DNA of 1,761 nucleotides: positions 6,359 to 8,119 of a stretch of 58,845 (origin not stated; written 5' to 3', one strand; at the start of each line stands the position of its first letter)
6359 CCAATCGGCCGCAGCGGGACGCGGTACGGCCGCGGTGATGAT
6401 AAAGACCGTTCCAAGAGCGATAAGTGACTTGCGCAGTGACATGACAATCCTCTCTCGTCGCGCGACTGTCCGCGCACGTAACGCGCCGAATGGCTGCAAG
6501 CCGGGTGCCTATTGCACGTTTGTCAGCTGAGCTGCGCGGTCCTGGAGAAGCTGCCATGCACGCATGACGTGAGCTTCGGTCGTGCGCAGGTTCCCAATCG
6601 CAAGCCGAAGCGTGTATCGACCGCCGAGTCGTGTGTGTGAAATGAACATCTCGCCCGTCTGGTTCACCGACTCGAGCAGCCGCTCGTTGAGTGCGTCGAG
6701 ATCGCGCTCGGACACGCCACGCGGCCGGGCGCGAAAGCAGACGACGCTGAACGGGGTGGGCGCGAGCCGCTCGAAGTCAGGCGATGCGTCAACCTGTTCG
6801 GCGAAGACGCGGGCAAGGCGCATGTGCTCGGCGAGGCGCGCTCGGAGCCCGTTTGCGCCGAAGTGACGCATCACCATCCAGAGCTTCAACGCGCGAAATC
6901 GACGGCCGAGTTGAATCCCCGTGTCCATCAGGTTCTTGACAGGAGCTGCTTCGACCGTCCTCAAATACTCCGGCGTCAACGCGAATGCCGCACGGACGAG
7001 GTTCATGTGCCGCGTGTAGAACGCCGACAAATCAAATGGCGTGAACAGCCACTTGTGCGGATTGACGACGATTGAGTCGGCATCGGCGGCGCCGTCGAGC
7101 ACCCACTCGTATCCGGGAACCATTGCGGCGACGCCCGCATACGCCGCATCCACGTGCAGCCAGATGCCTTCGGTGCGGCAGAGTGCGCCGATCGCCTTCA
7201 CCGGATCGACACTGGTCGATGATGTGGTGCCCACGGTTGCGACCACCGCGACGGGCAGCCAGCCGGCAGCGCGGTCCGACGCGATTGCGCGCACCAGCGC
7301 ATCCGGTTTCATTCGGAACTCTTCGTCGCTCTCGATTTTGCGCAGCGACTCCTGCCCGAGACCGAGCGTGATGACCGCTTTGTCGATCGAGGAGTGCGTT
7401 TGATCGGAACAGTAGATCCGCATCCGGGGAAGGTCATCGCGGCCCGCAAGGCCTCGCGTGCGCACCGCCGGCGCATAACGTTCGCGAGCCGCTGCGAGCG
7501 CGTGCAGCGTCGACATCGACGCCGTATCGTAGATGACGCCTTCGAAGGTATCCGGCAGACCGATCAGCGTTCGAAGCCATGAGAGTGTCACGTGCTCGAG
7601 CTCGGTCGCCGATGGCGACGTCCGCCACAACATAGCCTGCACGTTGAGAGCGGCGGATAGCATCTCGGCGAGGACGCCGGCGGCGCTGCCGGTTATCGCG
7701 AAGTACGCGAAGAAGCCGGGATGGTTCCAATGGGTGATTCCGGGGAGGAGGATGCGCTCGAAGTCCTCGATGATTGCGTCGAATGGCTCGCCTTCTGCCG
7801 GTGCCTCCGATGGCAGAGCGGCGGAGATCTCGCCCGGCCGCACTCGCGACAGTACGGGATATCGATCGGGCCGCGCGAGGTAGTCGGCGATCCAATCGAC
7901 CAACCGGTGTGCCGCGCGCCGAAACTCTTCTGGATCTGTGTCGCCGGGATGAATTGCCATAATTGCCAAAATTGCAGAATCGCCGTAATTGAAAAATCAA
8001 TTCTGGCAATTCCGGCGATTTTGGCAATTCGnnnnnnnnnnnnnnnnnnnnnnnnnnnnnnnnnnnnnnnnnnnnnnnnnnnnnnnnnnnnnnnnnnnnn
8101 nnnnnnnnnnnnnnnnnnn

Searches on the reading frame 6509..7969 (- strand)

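Call 37: search_protein_families(library=pfam, proteins=[window:6509-7969:-], max_evalue=0.001)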
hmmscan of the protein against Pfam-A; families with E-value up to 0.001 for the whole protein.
window:6509-7969:- (486 aa): 3 families
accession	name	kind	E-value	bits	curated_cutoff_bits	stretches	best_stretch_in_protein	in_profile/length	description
PF00282.25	Pyridoxal_deC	-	1.5e-95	320.6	27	1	45-414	1-374/375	Pyridoxal-dependent decarboxylase conserved domain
PF01212.27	Beta_elim_lyase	-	2.2e-05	24.4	27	1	184-390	73-237/288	Beta-eliminating lyase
PF05889.19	SepSecS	-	0.00035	19.8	21.1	1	185-355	105-269/389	O-phosphoseryl-tRNA(Sec) selenium transferase, SepSecS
